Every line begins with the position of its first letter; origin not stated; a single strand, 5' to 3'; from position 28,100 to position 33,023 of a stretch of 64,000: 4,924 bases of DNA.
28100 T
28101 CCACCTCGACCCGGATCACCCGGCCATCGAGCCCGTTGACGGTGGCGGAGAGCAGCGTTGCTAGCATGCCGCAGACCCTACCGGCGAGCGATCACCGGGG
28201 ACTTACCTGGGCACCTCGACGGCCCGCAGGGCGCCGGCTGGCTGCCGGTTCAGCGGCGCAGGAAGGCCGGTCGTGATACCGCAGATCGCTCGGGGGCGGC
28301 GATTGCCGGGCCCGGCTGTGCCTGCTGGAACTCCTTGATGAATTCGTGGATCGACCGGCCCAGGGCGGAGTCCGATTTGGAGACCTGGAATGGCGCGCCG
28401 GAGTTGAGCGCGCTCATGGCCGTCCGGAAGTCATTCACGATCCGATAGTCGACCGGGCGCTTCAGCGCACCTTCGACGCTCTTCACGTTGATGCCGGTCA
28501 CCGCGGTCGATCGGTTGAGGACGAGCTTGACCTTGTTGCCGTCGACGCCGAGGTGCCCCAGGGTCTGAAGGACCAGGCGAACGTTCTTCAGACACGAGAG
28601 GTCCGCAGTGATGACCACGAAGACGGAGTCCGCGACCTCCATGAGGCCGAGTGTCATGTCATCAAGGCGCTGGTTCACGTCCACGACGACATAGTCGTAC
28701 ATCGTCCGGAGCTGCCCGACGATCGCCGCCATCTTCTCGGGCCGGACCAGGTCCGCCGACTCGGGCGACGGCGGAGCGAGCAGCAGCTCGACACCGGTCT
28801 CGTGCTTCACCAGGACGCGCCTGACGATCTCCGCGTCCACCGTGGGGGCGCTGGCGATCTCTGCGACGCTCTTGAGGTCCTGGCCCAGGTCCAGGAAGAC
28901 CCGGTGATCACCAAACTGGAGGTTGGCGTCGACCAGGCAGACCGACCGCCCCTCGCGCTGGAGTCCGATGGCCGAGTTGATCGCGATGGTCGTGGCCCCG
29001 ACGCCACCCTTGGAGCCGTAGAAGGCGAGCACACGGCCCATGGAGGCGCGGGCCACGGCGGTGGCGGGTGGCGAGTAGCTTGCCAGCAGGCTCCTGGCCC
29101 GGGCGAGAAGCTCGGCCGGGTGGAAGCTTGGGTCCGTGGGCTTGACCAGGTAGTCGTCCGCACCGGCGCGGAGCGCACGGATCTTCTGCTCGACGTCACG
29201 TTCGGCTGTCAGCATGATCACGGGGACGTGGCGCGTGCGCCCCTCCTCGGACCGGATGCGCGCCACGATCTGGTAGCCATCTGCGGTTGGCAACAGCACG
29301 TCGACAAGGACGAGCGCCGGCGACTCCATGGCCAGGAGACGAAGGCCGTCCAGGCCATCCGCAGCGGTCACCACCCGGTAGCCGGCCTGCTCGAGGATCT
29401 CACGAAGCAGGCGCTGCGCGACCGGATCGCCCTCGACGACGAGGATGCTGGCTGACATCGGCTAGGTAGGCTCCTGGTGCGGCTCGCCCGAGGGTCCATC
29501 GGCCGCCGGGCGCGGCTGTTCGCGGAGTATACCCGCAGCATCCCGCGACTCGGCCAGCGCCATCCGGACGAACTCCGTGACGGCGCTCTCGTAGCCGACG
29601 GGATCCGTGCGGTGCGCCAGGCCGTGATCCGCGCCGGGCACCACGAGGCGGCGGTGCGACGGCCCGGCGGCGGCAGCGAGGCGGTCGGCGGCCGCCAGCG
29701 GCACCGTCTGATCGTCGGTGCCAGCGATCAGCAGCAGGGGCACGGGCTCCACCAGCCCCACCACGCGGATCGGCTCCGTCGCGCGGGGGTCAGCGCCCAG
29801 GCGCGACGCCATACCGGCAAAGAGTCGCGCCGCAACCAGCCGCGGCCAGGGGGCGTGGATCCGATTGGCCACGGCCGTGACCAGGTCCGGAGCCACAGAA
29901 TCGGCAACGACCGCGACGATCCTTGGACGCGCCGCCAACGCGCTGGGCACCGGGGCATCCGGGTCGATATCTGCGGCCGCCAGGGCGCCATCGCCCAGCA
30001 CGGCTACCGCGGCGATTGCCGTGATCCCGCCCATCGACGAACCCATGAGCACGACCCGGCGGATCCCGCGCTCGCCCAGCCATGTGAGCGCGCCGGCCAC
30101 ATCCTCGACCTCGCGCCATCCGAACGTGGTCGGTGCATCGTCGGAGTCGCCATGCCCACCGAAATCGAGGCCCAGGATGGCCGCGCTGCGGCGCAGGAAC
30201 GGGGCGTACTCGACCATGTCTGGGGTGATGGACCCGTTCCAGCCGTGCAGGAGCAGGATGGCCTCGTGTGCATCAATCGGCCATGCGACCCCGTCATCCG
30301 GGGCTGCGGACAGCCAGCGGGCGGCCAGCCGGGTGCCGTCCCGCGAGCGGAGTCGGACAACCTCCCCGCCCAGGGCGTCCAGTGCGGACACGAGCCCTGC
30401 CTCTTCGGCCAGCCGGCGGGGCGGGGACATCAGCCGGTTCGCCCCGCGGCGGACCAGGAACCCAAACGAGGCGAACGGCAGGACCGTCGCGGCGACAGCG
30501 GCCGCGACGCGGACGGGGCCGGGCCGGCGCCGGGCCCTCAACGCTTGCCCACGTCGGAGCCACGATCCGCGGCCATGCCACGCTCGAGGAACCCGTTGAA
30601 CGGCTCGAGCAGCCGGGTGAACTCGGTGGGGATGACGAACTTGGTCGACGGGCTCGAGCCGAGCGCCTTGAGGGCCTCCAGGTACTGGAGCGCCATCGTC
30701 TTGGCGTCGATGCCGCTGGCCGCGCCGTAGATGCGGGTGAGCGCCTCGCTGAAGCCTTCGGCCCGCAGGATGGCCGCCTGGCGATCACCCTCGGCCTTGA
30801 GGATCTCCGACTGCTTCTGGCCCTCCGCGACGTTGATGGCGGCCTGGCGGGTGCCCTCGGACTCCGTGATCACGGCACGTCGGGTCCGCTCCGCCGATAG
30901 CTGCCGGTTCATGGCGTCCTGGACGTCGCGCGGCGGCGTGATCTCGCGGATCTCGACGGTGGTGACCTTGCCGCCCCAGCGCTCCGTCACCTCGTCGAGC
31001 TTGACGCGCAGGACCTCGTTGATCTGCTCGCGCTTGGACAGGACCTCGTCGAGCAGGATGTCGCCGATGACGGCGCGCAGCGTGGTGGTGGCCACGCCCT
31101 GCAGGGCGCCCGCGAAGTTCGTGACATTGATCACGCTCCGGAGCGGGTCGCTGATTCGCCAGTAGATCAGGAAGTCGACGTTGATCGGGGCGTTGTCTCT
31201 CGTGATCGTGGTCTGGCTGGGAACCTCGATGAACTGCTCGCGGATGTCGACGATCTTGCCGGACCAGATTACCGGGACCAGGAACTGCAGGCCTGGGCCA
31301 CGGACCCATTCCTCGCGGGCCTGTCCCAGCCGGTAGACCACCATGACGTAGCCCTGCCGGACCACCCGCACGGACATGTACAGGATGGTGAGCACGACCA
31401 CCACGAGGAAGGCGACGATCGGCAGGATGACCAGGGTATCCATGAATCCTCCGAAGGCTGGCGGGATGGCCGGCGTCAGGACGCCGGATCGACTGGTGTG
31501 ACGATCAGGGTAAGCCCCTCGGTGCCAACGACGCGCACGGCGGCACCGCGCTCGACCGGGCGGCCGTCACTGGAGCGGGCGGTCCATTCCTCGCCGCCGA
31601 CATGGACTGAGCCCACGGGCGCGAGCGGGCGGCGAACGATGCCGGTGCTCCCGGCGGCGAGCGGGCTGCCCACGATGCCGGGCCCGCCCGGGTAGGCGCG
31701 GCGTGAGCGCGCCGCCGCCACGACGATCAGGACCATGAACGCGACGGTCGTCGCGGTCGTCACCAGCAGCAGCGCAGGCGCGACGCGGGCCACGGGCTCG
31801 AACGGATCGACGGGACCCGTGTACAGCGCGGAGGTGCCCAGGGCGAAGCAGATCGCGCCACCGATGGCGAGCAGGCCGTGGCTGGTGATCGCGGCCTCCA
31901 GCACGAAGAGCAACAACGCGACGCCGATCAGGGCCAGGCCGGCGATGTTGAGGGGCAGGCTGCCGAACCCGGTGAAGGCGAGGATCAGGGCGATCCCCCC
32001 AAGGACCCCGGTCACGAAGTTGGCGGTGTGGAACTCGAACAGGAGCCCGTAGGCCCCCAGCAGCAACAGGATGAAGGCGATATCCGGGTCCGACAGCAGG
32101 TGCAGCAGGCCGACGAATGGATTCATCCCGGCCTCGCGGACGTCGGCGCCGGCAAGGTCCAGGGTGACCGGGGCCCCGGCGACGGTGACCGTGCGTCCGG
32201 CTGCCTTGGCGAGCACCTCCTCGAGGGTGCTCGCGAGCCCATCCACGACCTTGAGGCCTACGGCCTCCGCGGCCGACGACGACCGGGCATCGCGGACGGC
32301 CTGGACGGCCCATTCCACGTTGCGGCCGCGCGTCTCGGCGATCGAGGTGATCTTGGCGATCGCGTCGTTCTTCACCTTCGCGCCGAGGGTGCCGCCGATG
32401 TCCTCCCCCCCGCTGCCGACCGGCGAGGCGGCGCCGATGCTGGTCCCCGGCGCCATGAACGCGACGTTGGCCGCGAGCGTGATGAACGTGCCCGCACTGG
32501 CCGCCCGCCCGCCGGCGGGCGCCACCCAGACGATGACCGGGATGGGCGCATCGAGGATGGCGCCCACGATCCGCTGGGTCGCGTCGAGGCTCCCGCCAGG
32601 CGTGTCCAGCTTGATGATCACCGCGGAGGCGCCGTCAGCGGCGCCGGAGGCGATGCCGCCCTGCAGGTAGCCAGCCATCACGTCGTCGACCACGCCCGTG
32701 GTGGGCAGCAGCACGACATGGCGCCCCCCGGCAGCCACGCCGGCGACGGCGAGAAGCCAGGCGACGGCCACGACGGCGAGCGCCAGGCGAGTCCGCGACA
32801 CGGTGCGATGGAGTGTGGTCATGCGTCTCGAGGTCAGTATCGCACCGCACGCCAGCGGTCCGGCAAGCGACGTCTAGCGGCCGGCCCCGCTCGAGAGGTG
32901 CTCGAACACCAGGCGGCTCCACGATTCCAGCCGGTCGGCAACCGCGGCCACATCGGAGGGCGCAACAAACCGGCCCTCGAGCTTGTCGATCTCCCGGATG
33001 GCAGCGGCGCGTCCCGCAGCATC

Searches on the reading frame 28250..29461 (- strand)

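Call 52: search_protein_families(library=pfam, proteins=[window:28250-29461:-], max_evalue=0.00001)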
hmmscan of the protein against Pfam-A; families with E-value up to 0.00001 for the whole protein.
window:28250-29461:- (403 aa): 4 families
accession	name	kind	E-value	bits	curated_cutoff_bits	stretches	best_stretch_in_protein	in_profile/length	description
PF00072.30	Response_reg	-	1.3e-26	93.3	30.2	1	6-111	1-103/111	Response regulator receiver domain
PF13614.12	AAA_31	-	8.1e-13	49.1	27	1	143-303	2-166/177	AAA domain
PF06564.18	CBP_BcsQ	-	1.1e-08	35.4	21.3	1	144-302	3-161/234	Cellulose biosynthesis protein BcsQ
PF10609.15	ParA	-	8.4e-06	25.8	27.1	0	143-182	4-43/246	NUBPL iron-transfer P-loop NTPase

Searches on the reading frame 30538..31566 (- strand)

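Call 52: search_protein_families(library=pfam, proteins=[window:30538-31566:-], max_evalue=0.00001)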
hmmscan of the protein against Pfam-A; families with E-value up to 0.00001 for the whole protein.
window:30538-31566:- (342 aa): 1 family
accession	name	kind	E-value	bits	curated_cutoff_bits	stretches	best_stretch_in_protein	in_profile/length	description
PF01145.31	Band_7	-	1e-37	130.3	23.6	1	68-241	2-166/176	SPFH domain / Band 7 family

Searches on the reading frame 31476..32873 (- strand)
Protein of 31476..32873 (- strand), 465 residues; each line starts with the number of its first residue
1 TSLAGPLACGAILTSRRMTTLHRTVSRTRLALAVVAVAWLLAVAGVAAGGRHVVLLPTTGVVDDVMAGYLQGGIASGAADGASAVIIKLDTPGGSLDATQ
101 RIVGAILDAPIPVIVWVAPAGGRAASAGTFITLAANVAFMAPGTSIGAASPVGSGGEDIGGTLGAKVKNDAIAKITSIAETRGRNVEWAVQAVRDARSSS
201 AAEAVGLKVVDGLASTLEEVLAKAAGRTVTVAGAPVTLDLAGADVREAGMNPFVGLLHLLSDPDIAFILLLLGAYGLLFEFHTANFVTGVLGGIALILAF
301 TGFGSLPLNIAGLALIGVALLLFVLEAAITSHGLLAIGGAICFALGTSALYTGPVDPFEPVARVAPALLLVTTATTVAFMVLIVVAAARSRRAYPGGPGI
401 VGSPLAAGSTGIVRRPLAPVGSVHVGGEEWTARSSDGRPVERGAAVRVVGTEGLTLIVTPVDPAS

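Call 52: search_protein_families(library=pfam, proteins=[window:31476-32873:-], max_evalue=0.00001)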
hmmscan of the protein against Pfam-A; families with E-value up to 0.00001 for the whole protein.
window:31476-32873:- (465 aa): 3 families
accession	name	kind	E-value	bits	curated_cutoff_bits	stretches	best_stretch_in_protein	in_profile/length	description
PF25145.1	NfeD1b_N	-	1e-19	71.3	40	1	53-193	2-135/189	NfeD1b, N-terminal domain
PF24961.1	NfeD_membrane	-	3e-17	63.2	26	1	265-381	2-115/119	NfeD integral membrane domain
PF01957.25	NfeD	-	1.8e-15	57.3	29.1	1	408-460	6-57/57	NfeD-like C-terminal, partner-binding domain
